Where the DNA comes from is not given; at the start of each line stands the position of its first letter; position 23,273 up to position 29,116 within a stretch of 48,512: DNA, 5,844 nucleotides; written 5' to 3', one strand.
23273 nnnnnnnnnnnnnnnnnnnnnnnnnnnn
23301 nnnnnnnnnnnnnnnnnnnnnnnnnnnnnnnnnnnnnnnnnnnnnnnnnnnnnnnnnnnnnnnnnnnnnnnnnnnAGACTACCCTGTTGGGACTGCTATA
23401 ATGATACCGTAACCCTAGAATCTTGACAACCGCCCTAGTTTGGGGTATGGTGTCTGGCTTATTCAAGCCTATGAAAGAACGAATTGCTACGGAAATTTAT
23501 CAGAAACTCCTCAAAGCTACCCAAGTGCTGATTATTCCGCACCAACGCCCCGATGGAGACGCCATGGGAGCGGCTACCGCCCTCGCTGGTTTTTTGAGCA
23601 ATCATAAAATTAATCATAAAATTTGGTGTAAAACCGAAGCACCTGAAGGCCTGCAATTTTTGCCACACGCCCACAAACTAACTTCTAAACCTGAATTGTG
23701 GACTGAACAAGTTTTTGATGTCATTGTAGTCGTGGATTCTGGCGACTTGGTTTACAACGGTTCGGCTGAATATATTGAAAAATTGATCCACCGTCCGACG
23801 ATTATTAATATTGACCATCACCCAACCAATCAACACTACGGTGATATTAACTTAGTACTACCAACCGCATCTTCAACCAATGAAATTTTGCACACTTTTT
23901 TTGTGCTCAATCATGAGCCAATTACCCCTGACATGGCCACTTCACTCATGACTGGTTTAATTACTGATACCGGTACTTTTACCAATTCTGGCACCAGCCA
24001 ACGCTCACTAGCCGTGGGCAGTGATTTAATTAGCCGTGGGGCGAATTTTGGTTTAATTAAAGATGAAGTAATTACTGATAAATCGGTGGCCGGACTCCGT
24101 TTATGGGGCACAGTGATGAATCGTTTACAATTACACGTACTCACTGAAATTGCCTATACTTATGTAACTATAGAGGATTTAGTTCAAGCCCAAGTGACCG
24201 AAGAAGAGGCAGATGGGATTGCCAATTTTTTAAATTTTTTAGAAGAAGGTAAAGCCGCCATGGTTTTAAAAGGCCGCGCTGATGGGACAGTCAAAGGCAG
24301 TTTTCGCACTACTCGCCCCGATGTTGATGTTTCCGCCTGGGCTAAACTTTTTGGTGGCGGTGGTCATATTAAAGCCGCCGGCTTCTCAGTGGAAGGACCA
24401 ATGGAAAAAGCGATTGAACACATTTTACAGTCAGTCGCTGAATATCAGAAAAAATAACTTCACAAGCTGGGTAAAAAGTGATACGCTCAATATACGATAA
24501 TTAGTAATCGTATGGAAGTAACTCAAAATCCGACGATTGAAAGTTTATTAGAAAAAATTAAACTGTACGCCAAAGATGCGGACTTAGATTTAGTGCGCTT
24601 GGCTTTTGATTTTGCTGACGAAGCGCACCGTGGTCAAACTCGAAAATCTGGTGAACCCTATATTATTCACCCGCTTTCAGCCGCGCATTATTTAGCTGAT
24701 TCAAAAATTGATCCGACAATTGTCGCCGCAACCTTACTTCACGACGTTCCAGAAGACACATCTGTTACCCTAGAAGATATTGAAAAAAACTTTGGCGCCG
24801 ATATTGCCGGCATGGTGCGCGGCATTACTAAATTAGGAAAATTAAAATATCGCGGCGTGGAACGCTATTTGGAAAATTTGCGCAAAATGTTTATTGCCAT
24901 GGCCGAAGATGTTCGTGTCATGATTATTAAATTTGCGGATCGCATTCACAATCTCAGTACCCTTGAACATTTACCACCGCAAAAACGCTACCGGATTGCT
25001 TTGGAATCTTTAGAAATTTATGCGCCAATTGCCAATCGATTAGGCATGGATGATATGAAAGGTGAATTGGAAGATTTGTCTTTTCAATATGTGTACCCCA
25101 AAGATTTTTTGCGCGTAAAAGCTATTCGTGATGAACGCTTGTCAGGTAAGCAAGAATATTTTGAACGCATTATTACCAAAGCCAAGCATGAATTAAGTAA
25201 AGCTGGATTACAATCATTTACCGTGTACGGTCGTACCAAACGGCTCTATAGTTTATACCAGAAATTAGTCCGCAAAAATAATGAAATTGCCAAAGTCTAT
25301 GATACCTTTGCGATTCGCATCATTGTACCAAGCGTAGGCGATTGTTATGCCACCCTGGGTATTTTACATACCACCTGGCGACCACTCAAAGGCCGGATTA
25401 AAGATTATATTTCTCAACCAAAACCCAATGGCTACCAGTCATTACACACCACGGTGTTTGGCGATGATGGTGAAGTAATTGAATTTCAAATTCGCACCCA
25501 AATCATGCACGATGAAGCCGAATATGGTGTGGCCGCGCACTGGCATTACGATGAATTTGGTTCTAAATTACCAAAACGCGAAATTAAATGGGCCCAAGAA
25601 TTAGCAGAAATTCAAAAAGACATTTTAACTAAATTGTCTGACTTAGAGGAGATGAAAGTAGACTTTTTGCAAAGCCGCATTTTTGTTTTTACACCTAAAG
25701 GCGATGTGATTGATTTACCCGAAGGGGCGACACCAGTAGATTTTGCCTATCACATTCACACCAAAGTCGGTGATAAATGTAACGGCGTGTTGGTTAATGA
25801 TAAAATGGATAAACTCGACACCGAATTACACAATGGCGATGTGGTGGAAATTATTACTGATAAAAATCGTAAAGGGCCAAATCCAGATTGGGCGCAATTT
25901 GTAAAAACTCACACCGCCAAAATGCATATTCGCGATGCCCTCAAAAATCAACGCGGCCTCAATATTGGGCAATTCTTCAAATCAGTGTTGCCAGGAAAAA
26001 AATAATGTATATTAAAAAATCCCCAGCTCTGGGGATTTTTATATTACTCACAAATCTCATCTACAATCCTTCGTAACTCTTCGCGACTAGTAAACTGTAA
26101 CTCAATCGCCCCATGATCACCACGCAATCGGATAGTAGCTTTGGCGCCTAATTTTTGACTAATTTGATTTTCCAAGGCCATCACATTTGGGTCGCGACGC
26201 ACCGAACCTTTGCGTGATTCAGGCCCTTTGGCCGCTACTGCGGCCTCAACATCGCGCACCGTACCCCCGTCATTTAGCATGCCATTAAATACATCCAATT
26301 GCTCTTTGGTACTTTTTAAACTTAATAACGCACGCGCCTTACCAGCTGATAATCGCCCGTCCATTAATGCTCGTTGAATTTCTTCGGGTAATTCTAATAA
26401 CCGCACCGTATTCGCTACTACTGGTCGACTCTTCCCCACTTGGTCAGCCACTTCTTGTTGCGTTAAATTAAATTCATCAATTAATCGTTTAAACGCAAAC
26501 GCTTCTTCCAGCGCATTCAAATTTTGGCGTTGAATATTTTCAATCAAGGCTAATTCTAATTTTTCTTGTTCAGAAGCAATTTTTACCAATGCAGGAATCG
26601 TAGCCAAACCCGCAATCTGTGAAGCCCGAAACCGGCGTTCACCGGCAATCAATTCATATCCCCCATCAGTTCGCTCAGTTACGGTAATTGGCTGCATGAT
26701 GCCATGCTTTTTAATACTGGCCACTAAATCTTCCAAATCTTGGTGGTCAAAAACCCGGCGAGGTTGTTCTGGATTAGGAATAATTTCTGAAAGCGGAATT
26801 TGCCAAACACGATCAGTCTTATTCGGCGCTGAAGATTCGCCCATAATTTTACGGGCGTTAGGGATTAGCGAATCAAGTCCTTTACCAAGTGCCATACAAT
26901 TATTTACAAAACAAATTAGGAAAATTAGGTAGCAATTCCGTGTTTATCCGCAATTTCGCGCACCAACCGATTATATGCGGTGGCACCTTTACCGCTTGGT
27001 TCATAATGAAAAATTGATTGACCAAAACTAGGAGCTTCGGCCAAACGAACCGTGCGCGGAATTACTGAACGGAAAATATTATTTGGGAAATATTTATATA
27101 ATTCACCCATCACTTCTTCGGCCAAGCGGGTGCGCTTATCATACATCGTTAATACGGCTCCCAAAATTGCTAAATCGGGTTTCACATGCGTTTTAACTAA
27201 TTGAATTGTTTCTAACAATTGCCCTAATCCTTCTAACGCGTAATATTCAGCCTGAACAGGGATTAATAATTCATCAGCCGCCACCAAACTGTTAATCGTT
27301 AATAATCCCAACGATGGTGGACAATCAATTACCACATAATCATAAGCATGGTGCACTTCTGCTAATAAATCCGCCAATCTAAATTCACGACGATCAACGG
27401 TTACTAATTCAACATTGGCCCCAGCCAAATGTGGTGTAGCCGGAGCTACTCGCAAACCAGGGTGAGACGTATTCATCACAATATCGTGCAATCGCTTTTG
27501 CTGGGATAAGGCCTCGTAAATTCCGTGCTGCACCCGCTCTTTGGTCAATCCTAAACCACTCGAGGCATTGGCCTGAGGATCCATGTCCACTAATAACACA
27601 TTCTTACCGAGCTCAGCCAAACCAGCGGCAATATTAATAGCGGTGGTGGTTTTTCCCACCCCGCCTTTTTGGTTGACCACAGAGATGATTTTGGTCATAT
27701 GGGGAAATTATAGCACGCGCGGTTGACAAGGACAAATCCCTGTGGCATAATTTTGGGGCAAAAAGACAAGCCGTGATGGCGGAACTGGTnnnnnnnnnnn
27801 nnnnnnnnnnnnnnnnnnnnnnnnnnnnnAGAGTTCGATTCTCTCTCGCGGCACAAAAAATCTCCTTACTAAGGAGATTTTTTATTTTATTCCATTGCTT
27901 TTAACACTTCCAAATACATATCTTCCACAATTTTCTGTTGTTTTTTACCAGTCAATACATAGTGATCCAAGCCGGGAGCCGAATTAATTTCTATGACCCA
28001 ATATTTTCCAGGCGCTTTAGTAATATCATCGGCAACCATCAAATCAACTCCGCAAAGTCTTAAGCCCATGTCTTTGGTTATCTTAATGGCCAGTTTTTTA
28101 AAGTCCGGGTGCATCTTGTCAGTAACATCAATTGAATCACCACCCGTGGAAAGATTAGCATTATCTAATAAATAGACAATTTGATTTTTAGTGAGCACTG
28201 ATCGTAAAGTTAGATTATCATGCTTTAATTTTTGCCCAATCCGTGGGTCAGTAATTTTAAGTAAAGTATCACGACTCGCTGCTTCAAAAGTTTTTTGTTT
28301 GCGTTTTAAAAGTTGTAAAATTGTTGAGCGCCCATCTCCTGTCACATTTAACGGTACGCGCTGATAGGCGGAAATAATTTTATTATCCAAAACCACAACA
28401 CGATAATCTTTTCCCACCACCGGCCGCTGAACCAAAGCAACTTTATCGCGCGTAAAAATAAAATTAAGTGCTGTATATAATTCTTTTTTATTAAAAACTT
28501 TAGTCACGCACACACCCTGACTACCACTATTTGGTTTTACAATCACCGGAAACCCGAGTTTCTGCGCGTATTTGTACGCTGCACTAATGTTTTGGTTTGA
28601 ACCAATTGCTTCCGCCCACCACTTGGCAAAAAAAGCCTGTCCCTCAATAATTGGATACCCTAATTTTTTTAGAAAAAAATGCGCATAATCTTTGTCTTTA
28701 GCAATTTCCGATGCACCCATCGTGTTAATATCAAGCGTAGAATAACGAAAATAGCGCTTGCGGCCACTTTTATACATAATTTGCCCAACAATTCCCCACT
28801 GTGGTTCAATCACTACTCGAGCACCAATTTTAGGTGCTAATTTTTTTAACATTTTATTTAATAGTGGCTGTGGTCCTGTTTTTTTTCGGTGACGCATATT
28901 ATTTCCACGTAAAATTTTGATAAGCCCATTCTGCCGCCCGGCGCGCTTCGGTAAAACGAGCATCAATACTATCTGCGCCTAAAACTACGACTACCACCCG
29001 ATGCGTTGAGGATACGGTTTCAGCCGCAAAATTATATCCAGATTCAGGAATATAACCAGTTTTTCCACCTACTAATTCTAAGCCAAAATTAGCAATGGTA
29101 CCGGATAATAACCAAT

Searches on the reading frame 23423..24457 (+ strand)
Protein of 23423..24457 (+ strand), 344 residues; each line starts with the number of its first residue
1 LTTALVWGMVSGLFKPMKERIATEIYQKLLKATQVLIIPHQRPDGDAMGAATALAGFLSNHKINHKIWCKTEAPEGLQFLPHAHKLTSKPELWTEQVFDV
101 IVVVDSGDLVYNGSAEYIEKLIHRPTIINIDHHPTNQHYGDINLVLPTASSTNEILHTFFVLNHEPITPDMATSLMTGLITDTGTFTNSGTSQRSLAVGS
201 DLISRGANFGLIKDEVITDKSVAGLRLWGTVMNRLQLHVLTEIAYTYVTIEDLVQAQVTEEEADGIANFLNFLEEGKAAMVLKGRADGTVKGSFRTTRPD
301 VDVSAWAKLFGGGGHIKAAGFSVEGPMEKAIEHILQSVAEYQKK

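Call 43: search_protein_families(library=pfam, proteins=[window:23423-24457:+], max_evalue=0.001)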
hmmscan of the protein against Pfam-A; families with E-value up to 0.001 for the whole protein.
window:23423-24457:+ (344 aa): 2 families
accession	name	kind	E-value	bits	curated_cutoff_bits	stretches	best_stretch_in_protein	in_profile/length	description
PF01368.27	DHH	-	2e-15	57.6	28.1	1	34-178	1-124/125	DHH family, N-terminal domain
PF02272.25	DHHA1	-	1.4e-11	45.2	25.9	1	246-343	7-101/102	DHHA1 domain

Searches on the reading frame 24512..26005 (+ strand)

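Call 43: search_protein_families(library=pfam, proteins=[window:24512-26005:+], max_evalue=0.001)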
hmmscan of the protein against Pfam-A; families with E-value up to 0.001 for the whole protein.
window:24512-26005:+ (497 aa): 4 families
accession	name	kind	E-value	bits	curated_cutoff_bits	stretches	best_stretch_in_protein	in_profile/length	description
PF13328.12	HD_4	-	1.8e-44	151.6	27.2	1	31-179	1-155/156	HD domain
PF04607.23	RelA_SpoT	-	1.5e-38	132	27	1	240-348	1-110/113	Region found in RelA / SpoT proteins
PF02824.27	TGS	-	3.8e-22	78.5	22.2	1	390-449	1-60/60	TGS domain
PF01966.28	HD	-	8.9e-07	29.6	22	1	50-147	1-115/116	HD domain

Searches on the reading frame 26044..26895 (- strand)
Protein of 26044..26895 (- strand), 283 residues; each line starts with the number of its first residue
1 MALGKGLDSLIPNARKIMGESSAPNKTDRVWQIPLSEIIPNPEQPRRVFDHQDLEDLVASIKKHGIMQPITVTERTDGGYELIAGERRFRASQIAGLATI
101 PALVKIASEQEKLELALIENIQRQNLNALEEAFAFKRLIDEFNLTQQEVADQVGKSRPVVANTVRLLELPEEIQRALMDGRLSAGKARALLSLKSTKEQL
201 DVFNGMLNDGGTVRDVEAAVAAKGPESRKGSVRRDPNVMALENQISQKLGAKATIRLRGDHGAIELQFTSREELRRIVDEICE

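Call 43: search_protein_families(library=pfam, proteins=[window:26044-26895:-], max_evalue=0.001)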
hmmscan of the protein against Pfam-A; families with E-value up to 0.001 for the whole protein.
window:26044-26895:- (283 aa): 3 families
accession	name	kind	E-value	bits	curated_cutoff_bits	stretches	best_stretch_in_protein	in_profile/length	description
PF17762.8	HTH_ParB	-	1.1e-33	115.8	22.6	1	124-222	1-99/102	ParB HTH domain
PF02195.25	ParB_N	-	2.1e-32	111.5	26.3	1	30-122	3-95/95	ParB N-terminal domain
PF23552.2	ParB_C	-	1e-07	31.7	23.8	1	234-281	1-49/50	ParB dimerisation domain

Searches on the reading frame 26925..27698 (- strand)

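Call 44: search_protein_families(library=pfam, proteins=[window:26925-27698:-], max_evalue=0.001)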
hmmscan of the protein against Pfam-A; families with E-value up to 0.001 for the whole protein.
window:26925-27698:- (257 aa): 7 families
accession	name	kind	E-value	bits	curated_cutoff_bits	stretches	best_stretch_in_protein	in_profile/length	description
PF13614.12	AAA_31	-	2.9e-65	220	27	1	2-178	1-177/177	AAA domain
PF01656.29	CbiA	-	4.7e-29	101.3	25.4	1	5-229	1-125/125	CobQ/CobB/MinD/ParA nucleotide binding domain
PF09140.17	MipZ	-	3.4e-12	46.7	20.7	1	4-161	2-142/262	ATPase MipZ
PF10609.15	ParA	-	3.2e-11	43.6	27.1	1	2-154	3-149/246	NUBPL iron-transfer P-loop NTPase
PF00142.24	Fer4_NifH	-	3.2e-11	43.6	25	1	8-253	5-248/271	4Fe-4S iron sulfur cluster binding proteins, NifH/frxC family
PF06564.18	CBP_BcsQ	-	1.4e-09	38.3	21.3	1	4-154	3-151/234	Cellulose biosynthesis protein BcsQ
PF02374.21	ArsA_ATPase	-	1.1e-08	35.1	24.3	1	7-51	5-49/305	Anion-transporting ATPase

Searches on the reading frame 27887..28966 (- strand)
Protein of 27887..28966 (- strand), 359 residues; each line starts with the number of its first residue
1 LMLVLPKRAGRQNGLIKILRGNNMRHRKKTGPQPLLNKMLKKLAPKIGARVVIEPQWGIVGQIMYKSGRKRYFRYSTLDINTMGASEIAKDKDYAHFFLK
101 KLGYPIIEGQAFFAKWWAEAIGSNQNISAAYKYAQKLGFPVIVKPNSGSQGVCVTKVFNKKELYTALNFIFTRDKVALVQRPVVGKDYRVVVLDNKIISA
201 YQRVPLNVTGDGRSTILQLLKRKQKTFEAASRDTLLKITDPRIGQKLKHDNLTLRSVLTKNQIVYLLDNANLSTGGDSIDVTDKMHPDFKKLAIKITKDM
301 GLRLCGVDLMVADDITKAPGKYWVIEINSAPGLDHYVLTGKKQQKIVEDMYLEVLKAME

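Call 44: search_protein_families(library=pfam, proteins=[window:27887-28966:-], max_evalue=0.001)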
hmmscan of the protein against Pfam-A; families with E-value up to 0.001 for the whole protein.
window:27887-28966:- (359 aa): 6 families
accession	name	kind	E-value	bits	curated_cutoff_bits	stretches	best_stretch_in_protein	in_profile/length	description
PF08443.16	RimK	-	5.5e-15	55.9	21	2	270-336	114-172/188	RimK-like ATP-grasp domain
PF07478.18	Dala_Dala_lig_C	-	2.8e-13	50.3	24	1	128-199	26-97/204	D-ala D-ala ligase C-terminus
PF02655.19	ATP-grasp_3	-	6.2e-06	26.8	23.2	0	260-329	90-155/160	ATP-grasp domain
PF02786.22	CPSase_L_D2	-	7.9e-05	22.7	19.8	0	122-178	22-78/211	Carbamoyl-phosphate synthase L chain, ATP binding domain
PF14398.11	ATPgrasp_YheCD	-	0.00062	19.5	26.8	0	284-341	180-237/255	YheC/D like ATP-grasp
PF05770.16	Ins134_P3_kin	-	0.00067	19.7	23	0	289-334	144-186/201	Inositol 1,3,4-trisphosphate 5/6-kinase ATP-grasp domain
